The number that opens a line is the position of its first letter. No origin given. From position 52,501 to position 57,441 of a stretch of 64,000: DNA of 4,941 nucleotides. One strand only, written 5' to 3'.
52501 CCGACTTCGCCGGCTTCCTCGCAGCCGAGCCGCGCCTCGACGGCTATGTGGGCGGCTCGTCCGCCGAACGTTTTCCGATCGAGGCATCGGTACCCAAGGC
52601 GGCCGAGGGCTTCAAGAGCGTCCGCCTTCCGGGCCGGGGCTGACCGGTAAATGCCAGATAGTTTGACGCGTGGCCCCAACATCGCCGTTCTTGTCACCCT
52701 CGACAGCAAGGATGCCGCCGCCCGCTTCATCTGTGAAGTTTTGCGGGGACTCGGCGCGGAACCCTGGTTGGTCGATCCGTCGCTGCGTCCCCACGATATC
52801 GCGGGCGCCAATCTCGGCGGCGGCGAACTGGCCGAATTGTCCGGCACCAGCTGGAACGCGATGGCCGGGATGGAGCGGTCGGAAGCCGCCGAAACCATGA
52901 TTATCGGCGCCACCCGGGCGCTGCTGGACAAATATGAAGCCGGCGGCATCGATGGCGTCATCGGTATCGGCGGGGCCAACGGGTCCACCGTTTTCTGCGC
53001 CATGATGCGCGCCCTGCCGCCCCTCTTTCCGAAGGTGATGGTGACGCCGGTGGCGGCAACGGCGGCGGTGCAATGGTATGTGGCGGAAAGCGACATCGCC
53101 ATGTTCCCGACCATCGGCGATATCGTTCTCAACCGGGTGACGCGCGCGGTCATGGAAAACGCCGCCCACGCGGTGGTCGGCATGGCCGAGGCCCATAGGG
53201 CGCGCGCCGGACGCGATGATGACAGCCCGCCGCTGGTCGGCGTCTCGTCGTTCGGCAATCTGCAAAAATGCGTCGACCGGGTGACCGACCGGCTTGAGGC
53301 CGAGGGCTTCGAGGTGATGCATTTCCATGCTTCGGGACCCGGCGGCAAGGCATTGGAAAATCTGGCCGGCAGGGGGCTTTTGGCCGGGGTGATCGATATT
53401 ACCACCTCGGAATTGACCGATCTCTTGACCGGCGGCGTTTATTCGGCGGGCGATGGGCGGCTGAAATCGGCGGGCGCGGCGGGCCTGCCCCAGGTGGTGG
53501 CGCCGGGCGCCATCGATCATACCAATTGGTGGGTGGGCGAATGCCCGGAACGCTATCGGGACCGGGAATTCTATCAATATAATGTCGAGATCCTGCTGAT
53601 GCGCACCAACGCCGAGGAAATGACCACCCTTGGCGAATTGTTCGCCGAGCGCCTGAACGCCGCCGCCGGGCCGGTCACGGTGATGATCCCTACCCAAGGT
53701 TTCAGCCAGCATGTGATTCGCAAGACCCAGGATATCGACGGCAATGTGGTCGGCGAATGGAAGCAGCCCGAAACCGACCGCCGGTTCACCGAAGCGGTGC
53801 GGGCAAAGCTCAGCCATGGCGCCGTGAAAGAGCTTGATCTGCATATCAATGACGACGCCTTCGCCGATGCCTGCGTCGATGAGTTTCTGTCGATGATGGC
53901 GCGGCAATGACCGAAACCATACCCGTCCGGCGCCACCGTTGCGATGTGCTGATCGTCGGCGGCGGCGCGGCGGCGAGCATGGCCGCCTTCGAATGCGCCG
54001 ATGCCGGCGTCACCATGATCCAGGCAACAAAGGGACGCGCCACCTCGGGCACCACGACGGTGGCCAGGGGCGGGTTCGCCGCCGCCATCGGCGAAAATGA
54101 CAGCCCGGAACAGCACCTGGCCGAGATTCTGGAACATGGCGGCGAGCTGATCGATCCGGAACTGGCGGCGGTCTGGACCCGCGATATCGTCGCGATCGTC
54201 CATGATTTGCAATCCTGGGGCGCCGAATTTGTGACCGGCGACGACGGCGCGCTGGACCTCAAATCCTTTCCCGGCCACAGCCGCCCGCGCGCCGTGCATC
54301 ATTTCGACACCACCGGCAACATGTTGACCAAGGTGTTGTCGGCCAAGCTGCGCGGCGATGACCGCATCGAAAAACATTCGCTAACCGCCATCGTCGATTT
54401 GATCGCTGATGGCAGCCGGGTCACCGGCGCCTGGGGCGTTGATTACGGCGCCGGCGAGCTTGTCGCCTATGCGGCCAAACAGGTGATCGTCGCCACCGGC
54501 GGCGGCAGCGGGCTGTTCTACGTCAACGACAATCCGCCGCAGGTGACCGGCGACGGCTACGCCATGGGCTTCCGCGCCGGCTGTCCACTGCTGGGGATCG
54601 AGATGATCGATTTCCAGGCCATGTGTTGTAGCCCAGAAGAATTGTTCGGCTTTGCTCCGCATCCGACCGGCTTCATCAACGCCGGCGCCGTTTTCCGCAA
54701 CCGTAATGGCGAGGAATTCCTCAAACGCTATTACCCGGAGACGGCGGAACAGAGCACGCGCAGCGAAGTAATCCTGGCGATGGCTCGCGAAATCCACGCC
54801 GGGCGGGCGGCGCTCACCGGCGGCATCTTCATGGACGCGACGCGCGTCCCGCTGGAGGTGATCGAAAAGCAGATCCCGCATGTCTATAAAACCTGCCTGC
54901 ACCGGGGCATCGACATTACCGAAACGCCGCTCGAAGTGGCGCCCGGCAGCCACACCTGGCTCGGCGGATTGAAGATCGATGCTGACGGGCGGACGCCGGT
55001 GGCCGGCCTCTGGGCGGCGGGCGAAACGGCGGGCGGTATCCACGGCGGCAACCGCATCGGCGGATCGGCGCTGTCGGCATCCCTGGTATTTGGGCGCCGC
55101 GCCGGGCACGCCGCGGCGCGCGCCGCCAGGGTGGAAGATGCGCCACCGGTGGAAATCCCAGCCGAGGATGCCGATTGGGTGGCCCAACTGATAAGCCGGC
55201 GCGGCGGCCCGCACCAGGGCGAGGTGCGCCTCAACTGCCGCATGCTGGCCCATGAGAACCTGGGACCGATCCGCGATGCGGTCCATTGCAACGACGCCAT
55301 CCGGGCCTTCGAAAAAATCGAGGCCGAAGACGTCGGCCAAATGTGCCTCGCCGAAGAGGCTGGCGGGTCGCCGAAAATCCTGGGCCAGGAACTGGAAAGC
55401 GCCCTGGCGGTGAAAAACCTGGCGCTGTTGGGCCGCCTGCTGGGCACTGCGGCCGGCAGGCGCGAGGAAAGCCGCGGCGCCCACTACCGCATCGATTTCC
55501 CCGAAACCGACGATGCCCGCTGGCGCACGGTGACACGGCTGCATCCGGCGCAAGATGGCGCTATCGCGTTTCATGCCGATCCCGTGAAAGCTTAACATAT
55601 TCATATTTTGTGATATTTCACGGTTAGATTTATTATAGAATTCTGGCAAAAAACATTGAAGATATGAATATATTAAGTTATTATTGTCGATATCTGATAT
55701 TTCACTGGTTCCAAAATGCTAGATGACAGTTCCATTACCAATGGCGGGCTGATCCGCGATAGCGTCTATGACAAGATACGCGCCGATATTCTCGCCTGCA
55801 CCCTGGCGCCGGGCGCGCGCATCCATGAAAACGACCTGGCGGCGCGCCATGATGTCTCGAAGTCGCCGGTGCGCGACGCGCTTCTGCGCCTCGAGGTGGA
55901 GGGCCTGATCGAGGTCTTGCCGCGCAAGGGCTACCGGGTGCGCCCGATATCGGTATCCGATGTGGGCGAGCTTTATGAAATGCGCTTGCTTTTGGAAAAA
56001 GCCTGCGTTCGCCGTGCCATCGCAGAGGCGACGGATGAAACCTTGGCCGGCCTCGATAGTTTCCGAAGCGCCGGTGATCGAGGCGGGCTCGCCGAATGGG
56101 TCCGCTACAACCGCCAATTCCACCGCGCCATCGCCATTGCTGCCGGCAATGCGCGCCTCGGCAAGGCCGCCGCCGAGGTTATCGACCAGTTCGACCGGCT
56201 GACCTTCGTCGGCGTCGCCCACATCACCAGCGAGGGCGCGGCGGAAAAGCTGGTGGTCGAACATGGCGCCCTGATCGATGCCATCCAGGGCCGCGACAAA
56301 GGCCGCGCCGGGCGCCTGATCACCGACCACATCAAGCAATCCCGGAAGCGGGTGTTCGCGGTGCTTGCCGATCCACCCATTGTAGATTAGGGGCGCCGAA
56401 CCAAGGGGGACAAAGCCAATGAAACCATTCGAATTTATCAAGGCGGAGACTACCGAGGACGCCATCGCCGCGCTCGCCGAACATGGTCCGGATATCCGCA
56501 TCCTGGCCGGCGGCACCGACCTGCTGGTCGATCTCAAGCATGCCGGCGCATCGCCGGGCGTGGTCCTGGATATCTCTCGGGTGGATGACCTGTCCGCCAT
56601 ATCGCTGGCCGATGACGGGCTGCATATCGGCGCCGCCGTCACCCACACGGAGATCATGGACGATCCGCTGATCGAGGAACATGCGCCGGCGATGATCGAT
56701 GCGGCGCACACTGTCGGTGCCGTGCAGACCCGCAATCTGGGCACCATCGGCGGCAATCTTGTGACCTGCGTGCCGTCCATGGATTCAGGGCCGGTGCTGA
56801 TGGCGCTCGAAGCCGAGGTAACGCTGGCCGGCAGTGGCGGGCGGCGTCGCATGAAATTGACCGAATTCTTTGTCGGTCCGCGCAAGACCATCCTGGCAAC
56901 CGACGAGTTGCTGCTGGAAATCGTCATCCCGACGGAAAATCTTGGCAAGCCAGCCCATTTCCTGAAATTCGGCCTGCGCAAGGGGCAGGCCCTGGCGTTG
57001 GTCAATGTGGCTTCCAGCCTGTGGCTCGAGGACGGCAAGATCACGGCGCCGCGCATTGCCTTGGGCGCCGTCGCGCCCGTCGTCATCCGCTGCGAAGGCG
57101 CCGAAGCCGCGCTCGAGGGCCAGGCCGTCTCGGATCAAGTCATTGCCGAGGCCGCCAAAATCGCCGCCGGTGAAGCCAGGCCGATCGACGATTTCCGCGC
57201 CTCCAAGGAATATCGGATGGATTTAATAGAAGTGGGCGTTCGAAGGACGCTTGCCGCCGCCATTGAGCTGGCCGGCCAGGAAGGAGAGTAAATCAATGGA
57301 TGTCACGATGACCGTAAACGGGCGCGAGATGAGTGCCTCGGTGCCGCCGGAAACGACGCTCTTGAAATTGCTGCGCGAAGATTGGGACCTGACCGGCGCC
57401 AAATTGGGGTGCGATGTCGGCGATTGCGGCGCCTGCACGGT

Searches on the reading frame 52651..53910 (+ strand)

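Call 8: search_protein_families(library=pfam, proteins=[window:52651-53910:+], max_evalue=0.001)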
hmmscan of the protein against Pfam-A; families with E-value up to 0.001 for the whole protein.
window:52651-53910:+ (419 aa): 2 families
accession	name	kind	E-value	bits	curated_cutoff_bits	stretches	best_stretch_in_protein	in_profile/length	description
PF23189.1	UPF0261_C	-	7.2e-67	225.3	27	1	194-416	2-218/218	Uncharacterised protein family (UPF0261) C-terminal domain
PF06792.17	UPF0261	-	2.2e-38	132.4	27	1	10-182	2-174/176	Uncharacterised protein family (UPF0261) N-terminal domain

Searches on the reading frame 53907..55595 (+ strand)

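Call 8: search_protein_families(library=pfam, proteins=[window:53907-55595:+], max_evalue=0.001)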
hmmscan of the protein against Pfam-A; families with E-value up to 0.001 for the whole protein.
window:53907-55595:+ (562 aa): 4 families
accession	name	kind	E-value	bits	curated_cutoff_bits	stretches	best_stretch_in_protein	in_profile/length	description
PF00890.30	FAD_binding_2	-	5.8e-59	200.8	20.4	1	13-389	1-414/414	FAD binding domain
PF02910.25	Succ_DH_flav_C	-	1.3e-15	57.9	20.8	1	448-560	8-116/130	Fumarate reductase flavoprotein C-term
PF01266.30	DAO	-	3.9e-06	27.1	27.9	1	13-263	1-271/353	FAD dependent oxidoreductase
PF07992.20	Pyr_redox_2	-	4.5e-06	26.7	26.1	0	13-204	2-114/291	Pyridine nucleotide-disulphide oxidoreductase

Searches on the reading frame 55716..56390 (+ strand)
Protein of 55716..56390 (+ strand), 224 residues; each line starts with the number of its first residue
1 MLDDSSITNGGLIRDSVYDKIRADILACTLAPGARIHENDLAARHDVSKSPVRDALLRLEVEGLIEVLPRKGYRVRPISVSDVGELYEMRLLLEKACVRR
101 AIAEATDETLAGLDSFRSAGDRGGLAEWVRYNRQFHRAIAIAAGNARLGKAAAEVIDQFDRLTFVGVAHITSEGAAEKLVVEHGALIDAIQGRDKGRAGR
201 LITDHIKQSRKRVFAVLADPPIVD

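Call 46: search_protein_families(library=pfam, proteins=[window:55716-56390:+], max_evalue=0.001)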
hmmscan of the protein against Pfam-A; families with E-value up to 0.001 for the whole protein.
window:55716-56390:+ (224 aa): 2 families
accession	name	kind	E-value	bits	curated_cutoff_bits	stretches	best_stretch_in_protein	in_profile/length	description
PF07729.17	FCD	-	2.9e-23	83.1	24.3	1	85-207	1-124/125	FCD domain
PF00392.27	GntR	-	2.5e-17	62.7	27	1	15-75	3-64/64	Bacterial regulatory proteins, gntR family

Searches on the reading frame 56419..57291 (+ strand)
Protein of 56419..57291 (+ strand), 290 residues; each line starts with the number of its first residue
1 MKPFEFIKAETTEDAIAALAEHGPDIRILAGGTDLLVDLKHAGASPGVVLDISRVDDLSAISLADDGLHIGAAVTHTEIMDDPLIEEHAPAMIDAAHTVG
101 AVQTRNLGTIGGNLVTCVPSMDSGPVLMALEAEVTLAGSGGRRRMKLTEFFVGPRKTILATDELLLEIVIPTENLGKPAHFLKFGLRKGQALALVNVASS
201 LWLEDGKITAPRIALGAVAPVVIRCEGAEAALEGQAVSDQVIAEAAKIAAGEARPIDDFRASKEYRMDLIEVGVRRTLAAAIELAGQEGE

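Call 46: search_protein_families(library=pfam, proteins=[window:56419-57291:+], max_evalue=0.001)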
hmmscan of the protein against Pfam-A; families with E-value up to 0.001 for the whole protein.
window:56419-57291:+ (290 aa): 3 families
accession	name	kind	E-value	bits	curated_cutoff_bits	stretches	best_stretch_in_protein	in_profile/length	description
PF00941.27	FAD_binding_5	-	8.5e-49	166.1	27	1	3-172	2-169/170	FAD binding domain in molybdopterin dehydrogenase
PF03450.22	CO_deh_flav_C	-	2.3e-24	85.9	25.5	1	184-279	5-100/102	CO dehydrogenase flavoprotein C-terminal domain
PF01565.28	FAD_binding_4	-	0.00037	20.6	26.4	0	10-125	11-115/139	FAD binding domain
